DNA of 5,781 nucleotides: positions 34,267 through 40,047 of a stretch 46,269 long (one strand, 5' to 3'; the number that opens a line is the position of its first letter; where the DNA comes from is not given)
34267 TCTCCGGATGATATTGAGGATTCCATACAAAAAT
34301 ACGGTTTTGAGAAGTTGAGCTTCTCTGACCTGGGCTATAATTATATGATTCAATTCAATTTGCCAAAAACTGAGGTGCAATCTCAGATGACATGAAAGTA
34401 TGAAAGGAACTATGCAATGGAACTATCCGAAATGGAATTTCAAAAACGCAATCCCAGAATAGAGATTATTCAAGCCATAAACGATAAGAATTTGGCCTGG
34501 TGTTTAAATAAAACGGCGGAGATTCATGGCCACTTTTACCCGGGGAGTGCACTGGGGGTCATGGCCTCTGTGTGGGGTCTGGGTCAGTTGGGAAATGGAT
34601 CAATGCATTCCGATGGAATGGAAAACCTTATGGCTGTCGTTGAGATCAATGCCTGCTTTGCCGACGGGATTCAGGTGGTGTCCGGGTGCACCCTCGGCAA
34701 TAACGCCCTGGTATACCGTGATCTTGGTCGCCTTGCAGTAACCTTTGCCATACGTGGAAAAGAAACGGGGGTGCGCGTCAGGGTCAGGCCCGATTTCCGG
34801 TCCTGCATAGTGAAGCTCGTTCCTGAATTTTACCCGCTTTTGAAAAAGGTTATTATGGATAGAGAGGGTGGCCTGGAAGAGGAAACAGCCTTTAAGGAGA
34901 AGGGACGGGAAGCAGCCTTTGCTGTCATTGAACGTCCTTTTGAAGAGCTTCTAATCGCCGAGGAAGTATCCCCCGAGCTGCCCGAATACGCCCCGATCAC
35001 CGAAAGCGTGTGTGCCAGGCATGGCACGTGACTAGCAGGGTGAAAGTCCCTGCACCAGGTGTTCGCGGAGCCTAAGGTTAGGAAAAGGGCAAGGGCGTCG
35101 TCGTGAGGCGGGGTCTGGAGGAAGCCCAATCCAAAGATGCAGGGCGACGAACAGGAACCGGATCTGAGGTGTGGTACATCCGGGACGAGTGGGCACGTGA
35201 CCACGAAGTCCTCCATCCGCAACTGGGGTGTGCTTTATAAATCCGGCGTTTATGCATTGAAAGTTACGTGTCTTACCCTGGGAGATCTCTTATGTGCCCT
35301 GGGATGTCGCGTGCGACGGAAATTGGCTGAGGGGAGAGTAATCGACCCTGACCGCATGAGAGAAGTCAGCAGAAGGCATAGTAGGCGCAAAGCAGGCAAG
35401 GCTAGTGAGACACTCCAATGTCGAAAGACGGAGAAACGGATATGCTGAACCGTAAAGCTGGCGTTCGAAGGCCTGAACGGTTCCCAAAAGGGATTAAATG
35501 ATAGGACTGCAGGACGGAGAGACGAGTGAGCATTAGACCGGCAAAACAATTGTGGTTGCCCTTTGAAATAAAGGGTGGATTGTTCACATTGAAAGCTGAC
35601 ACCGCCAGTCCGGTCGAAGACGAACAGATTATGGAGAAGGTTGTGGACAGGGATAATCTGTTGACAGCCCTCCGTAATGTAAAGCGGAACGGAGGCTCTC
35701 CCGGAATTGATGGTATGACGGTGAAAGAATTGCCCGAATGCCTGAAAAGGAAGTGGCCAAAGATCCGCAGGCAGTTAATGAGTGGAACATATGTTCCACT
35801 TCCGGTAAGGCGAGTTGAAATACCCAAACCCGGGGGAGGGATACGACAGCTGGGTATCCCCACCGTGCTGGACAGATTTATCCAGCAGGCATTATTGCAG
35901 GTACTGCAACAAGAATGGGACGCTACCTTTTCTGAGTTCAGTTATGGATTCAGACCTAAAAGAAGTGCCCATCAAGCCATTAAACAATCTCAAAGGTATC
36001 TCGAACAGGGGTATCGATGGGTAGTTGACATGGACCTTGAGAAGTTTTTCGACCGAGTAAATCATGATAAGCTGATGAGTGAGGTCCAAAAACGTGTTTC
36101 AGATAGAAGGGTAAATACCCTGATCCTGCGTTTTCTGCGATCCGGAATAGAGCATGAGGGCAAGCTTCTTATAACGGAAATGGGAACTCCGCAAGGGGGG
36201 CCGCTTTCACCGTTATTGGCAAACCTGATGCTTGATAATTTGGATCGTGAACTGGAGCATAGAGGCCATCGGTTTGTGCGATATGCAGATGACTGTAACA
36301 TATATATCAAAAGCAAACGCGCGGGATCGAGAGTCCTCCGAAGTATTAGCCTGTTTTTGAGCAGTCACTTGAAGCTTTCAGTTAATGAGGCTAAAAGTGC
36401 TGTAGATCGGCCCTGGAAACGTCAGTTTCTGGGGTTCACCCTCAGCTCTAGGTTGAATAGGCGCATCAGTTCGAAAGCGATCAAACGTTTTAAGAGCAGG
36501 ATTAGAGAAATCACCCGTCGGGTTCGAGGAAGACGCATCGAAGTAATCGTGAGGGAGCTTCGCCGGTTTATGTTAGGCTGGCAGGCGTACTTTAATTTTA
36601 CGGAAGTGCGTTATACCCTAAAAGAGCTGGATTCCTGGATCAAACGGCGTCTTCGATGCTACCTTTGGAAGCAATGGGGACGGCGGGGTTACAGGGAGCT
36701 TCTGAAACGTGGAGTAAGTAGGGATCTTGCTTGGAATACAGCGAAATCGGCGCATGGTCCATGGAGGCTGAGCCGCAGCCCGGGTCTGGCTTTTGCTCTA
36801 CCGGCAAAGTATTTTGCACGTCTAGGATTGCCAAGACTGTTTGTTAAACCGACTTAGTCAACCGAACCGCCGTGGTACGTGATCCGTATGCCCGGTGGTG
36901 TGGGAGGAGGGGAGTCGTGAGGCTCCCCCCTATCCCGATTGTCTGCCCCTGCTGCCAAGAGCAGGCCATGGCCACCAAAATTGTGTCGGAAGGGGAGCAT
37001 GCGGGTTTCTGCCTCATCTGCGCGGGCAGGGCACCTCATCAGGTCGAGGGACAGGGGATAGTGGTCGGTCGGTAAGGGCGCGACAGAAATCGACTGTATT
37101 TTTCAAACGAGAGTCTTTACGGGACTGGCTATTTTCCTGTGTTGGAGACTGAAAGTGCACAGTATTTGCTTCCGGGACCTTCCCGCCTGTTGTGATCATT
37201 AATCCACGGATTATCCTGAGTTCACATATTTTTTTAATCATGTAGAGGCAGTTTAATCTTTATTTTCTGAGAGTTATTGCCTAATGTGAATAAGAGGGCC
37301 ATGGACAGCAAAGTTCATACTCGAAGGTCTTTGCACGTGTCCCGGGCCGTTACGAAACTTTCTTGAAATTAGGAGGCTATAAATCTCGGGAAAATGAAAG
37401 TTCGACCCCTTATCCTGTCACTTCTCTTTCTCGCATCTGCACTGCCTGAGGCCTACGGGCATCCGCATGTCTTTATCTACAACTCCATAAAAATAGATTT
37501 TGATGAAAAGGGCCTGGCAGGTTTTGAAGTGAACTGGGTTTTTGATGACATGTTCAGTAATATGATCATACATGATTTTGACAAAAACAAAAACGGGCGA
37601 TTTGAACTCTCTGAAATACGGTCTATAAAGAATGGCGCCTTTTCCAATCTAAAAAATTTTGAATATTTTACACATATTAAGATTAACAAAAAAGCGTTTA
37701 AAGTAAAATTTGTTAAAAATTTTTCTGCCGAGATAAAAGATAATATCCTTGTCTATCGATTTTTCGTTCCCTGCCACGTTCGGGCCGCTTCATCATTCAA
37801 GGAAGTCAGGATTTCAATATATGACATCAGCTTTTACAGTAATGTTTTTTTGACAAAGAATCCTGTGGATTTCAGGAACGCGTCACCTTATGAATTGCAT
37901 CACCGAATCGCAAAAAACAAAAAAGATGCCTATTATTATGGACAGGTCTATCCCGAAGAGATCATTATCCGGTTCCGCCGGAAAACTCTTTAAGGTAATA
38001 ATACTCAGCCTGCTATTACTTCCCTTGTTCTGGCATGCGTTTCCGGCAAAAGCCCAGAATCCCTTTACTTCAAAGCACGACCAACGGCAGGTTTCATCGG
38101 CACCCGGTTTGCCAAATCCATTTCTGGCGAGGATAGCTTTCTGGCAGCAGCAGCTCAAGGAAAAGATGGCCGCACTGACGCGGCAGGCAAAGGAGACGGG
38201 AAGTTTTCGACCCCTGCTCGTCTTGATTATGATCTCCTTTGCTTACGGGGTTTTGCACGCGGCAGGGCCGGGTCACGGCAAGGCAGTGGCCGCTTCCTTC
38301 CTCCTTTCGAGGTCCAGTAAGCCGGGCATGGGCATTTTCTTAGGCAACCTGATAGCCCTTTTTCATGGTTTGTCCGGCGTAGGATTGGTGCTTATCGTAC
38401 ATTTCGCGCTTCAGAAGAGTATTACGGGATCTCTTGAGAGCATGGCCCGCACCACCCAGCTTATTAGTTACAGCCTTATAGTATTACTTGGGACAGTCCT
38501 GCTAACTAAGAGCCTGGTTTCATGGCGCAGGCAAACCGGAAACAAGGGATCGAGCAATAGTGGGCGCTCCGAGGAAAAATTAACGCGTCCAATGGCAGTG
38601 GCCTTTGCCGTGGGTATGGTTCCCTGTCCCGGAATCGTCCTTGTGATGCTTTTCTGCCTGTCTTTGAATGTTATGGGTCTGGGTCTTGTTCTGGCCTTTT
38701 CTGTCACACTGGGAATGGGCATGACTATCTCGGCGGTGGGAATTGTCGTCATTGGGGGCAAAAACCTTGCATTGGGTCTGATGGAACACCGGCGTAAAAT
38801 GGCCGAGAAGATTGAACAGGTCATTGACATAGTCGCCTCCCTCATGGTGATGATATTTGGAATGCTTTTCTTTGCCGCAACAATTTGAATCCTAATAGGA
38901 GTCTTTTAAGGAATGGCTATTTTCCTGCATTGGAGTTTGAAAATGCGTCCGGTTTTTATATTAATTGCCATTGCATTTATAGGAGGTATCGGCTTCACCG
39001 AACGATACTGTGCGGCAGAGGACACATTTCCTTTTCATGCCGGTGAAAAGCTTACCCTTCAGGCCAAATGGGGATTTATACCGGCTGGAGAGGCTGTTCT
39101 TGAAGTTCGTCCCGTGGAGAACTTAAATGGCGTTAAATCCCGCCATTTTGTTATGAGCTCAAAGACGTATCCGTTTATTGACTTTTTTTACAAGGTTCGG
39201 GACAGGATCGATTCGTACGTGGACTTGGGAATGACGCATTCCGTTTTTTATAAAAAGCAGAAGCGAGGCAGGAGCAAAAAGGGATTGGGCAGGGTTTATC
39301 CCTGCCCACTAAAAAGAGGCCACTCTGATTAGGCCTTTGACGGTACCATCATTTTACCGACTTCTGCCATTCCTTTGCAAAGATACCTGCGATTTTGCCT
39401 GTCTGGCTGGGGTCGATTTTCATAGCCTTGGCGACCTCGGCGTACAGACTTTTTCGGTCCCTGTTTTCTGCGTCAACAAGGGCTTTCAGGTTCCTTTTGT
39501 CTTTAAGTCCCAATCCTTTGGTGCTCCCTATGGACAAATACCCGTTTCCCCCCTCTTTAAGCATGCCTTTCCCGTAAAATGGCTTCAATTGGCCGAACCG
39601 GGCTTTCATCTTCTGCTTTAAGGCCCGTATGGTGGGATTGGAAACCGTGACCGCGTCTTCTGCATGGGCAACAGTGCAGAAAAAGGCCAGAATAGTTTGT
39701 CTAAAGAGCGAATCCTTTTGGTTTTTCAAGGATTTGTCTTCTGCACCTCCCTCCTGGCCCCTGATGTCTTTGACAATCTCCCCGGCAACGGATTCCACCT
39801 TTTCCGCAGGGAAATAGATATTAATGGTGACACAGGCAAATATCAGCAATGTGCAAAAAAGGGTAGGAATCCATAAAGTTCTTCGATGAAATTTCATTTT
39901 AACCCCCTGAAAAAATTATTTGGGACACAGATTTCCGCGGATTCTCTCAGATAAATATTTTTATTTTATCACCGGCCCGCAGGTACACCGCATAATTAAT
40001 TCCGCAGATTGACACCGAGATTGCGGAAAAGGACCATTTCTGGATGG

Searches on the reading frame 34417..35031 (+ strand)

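Call 21: search_protein_families(library=pfam, proteins=[window:34417-35031:+], max_evalue=0.0001)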
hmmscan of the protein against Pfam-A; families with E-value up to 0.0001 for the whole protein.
window:34417-35031:+ (204 aa): 1 family
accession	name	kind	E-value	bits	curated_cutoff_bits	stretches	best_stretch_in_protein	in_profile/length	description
PF02663.19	FmdE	-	1.1e-30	106.9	22.9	1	36-179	1-132/133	FmdE, Molybdenum formylmethanofuran dehydrogenase operon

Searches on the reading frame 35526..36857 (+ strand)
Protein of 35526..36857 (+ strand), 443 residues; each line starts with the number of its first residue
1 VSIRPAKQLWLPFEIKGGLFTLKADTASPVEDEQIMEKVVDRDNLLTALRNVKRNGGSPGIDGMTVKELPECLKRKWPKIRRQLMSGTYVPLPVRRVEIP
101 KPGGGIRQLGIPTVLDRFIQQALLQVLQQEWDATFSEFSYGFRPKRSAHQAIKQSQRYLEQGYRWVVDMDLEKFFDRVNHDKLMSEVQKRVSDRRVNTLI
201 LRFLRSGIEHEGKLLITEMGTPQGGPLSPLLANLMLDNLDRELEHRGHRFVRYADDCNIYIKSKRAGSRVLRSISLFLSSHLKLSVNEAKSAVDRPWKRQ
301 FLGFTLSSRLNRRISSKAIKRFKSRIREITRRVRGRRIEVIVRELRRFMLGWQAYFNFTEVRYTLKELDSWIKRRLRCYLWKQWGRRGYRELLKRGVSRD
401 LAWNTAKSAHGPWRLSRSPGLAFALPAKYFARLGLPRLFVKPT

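Call 21: search_protein_families(library=pfam, proteins=[window:35526-36857:+], max_evalue=0.0001)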
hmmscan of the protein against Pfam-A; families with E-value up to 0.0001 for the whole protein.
window:35526-36857:+ (443 aa): 2 families
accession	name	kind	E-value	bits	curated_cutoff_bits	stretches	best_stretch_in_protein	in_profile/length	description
PF00078.32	RVT_1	-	6.3e-42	144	29.6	1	99-306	1-205/205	Reverse transcriptase (RNA-dependent DNA polymerase)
PF08388.16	GIIM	-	2.5e-18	66.3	23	1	319-394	1-77/80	Group II intron, maturase-specific domain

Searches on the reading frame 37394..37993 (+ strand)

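Call 54: search_protein_families(library=pfam, proteins=[window:37394-37993:+], max_evalue=0.01)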
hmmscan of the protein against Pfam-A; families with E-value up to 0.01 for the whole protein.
window:37394-37993:+ (199 aa): 1 family
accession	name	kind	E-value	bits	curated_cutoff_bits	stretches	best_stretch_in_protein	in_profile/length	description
PF06226.18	DUF1007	-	5.6e-34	118.4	27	1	10-169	3-166/211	Protein of unknown function (DUF1007)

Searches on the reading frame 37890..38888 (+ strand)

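Call 21: search_protein_families(library=pfam, proteins=[window:37890-38888:+], max_evalue=0.0001)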
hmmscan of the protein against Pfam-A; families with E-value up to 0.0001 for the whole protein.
window:37890-38888:+ (332 aa): 1 family
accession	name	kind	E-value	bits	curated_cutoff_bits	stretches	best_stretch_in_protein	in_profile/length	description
PF03824.22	NicO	-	5.6e-21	75.6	27.7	2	110-227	2-121/287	High-affinity nickel-transport protein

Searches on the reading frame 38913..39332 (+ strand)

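Call 54: search_protein_families(library=pfam, proteins=[window:38913-39332:+], max_evalue=0.01)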
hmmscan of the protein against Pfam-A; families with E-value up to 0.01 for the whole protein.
window:38913-39332:+ (139 aa): 1 family
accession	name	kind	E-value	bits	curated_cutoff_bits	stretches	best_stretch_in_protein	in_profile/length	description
PF11306.15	DUF3108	-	2.8e-08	34.3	26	1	50-122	3-73/209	Protein of unknown function (DUF3108)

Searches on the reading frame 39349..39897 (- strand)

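Call 21: search_protein_families(library=pfam, proteins=[window:39349-39897:-], max_evalue=0.0001)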
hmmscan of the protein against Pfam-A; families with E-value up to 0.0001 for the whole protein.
window:39349-39897:- (182 aa): 1 family
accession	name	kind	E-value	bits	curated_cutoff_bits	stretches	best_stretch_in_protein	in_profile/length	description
PF07027.17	DUF1318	-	5.8e-08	33.6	27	1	99-172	3-70/92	Protein of unknown function (DUF1318)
